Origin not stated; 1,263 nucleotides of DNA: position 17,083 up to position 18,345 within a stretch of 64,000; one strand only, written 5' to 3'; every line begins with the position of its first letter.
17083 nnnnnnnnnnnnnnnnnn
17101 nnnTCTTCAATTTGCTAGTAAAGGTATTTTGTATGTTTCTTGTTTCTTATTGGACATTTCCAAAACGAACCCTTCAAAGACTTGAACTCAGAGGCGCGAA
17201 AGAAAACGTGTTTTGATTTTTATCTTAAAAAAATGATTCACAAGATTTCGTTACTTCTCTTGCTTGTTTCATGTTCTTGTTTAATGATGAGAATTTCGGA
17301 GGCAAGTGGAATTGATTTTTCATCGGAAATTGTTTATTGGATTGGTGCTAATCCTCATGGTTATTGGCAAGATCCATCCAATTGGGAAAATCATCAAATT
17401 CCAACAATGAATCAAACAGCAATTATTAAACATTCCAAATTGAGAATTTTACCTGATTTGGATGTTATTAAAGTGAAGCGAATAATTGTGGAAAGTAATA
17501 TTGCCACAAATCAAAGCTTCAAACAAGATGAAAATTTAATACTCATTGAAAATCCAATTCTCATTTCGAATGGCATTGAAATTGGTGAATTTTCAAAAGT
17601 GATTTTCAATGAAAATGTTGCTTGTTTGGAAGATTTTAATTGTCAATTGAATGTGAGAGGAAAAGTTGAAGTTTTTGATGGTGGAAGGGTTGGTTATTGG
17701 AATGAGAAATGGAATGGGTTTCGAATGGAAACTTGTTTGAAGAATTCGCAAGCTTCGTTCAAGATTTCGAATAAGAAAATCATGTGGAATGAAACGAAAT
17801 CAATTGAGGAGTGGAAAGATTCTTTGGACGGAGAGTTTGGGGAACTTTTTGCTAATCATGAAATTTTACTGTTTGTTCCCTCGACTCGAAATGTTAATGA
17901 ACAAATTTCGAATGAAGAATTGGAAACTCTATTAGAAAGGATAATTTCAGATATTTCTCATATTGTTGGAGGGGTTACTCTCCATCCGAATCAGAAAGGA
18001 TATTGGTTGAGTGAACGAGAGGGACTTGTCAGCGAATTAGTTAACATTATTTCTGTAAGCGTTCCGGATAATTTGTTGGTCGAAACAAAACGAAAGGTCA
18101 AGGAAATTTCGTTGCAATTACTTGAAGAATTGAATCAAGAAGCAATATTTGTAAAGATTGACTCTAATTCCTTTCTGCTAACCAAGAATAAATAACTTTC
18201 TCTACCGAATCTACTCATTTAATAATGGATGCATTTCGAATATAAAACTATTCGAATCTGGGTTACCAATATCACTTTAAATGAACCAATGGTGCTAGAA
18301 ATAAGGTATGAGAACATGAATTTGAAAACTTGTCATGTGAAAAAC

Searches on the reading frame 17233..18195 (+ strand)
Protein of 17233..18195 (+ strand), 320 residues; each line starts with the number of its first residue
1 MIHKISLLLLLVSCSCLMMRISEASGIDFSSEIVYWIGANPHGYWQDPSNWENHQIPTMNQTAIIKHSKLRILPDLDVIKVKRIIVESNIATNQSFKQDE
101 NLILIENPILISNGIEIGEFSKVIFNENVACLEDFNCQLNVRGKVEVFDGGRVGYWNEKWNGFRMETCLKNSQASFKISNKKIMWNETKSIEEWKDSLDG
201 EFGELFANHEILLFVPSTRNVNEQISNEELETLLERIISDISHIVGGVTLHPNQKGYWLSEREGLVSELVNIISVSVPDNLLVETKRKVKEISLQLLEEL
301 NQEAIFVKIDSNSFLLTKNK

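Call 33: find_encoding_contigs(protein=window:17233-18195:+, flank=6000, max_places=4)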
Protein window:17233-18195:+ (320 aa): no gene with exactly this product is on record in the collection.

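Call 52: search_protein_families(library=pfam, proteins=[window:17233-18192:+], max_evalue=1)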
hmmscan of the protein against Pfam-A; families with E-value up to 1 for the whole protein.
window:17233-18192:+ (320 aa): 2 families
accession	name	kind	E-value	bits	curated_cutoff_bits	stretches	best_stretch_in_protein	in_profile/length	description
PF10162.14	G8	-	0.015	15.6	22.9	1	50-120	1-69/124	G8 domain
PF12098.13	DUF3574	-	0.056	13.8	25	1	212-307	4-94/103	Protein of unknown function (DUF3574)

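Call 58: find_homologous_proteins(query=window:17233-18192:+, max_evalue=1e-10)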
Query window:17233-18192:+: 2491 candidates shared short words with the query, none scored E <= 1e-10.
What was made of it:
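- Tried and rejected: A search with the upstream neighbour to test for a long haplotig returned nothing (call 58).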
